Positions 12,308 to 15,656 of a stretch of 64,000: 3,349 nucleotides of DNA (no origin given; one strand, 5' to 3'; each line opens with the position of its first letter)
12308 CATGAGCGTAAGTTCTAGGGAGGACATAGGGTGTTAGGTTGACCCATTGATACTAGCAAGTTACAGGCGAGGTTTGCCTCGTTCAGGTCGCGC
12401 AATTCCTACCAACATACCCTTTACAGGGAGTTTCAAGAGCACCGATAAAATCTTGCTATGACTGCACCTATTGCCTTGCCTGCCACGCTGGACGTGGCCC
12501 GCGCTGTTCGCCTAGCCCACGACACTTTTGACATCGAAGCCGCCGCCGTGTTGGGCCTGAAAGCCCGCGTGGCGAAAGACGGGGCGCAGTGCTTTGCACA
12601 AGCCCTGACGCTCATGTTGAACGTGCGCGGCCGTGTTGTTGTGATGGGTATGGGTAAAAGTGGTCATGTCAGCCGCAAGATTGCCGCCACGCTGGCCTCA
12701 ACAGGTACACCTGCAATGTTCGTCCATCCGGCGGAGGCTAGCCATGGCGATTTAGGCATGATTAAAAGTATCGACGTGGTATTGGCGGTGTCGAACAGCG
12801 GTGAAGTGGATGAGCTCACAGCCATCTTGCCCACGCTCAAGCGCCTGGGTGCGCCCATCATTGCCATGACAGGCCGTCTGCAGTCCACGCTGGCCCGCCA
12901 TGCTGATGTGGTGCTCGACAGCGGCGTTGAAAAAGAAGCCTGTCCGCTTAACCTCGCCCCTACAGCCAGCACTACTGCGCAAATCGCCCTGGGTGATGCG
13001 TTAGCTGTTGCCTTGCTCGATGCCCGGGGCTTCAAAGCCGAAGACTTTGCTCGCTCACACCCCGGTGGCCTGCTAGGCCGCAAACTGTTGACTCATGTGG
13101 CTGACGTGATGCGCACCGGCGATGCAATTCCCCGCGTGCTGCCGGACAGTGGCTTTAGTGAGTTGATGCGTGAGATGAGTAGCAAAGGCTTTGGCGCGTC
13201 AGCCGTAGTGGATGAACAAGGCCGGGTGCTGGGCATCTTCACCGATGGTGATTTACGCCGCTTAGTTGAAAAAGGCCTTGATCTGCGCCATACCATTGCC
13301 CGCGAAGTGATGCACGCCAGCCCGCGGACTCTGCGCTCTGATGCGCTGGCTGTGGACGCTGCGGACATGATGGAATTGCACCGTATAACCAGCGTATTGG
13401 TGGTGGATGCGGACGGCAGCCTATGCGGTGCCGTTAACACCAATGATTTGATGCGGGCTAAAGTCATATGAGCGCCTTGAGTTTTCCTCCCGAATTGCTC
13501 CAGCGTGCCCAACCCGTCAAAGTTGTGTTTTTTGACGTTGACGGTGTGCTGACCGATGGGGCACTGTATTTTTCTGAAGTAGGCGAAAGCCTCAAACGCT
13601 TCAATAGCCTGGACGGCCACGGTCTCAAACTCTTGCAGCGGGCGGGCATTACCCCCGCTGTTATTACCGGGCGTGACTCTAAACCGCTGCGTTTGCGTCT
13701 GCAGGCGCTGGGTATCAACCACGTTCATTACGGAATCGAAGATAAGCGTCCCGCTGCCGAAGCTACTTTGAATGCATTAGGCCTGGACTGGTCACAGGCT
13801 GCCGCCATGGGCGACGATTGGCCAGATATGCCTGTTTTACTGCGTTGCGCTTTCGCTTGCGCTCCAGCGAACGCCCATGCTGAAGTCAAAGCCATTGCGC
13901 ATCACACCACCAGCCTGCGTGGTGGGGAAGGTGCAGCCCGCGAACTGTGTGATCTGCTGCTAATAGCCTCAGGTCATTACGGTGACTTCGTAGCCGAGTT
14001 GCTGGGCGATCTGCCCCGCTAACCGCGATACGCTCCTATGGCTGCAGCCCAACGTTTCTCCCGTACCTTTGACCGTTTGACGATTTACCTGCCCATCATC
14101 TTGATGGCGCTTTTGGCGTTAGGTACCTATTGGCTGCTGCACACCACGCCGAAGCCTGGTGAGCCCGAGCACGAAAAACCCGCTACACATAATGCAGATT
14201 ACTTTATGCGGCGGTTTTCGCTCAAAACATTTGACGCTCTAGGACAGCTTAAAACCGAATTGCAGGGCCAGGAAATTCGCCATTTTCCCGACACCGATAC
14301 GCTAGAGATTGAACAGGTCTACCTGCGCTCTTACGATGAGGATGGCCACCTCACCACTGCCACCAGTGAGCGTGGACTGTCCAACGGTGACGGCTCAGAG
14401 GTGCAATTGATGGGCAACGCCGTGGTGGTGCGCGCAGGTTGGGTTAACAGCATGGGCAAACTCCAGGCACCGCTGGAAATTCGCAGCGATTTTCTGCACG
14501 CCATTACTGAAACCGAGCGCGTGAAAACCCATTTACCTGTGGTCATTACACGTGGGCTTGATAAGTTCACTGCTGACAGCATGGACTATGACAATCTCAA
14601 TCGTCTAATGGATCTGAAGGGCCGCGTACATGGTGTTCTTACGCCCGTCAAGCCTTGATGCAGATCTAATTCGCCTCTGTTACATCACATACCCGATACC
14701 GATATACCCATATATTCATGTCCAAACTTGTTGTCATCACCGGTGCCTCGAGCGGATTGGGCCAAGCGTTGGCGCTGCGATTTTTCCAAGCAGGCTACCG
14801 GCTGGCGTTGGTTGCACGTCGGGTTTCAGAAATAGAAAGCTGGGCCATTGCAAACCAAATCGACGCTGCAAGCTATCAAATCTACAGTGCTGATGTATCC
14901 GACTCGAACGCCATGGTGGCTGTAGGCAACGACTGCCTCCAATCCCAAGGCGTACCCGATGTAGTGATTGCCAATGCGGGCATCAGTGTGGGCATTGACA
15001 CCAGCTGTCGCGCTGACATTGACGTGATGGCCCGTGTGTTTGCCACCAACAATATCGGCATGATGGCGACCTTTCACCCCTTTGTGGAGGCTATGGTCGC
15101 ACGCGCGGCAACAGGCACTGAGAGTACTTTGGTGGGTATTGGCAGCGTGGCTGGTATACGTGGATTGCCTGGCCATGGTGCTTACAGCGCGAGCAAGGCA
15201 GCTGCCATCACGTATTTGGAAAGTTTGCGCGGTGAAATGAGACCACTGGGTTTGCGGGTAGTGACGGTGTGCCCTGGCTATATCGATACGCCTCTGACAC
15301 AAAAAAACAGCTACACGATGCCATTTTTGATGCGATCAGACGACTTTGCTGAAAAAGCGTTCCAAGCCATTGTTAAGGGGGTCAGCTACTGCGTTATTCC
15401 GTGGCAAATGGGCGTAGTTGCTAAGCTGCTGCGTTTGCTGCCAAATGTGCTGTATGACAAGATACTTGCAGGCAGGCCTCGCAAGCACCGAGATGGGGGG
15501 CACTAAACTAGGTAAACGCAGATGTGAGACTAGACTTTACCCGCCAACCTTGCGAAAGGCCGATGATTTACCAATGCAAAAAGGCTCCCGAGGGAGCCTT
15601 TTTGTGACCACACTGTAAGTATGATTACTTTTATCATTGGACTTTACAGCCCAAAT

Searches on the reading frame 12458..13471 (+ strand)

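Call 5: search_protein_families(library=pfam, proteins=[window:12458-13471:+], max_evalue=0.01)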
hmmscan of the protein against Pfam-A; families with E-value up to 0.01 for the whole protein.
window:12458-13471:+ (337 aa): 3 families
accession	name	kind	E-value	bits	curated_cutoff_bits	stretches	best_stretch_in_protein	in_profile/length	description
PF01380.27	SIS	-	4.4e-29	101.4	25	1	54-185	2-131/131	SIS domain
PF00571.33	CBS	-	4.9e-17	62.4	24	2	214-270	1-55/57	CBS domain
PF12396.14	DUF3659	-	0.0022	18.2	24.8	0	249-276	13-40/61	Protein of unknown function (DUF3659)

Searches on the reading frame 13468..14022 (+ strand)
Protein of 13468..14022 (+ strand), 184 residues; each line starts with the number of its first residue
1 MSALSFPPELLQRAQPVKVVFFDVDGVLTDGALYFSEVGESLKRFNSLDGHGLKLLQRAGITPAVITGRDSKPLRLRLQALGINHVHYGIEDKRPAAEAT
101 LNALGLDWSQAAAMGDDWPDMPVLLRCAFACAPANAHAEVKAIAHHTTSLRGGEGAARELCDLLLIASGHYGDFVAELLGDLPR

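Call 5: search_protein_families(library=pfam, proteins=[window:13468-14022:+], max_evalue=0.01)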
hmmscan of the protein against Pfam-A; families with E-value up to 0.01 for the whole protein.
window:13468-14022:+ (184 aa): 2 families
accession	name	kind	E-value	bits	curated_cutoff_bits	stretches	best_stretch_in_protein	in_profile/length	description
PF00702.32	Hydrolase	-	1.2e-08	36.1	26.4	1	53-124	107-187/191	haloacid dehalogenase-like hydrolase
PF08282.18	Hydrolase_3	-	5.4e-08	33.3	20.9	1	92-155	187-250/255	haloacid dehalogenase-like hydrolase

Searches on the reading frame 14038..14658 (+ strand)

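Call 5: search_protein_families(library=pfam, proteins=[window:14038-14658:+], max_evalue=0.01)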
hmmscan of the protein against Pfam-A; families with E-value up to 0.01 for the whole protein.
window:14038-14658:+ (206 aa): 2 families
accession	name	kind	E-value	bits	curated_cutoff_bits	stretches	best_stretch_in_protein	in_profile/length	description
PF06835.18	LptC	-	2.5e-29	102.6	21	1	21-200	2-173/175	Lipopolysaccharide-assembly, LptC-related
PF03968.19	LptD_N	-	0.0031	18.2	20.4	0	86-137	47-100/113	LptA/(LptD N-terminal domain) LPS transport protein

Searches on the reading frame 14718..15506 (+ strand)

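Call 5: search_protein_families(library=pfam, proteins=[window:14718-15506:+], max_evalue=0.01)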
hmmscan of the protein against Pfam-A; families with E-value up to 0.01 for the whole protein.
window:14718-15506:+ (262 aa): 4 families
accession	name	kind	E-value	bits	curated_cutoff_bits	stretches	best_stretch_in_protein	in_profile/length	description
PF00106.31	adh_short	-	4e-37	128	26.6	1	3-198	1-191/195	short chain dehydrogenase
PF13561.12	adh_short_C2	-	6.6e-24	85.2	27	1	9-198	1-185/236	Enoyl-(Acyl carrier protein) reductase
PF08659.16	KR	-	7.5e-08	32.9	22.6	1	5-185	3-174/180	KR domain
PF01370.27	Epimerase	-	2.2e-06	27.7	20.9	1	5-184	1-172/240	NAD dependent epimerase/dehydratase family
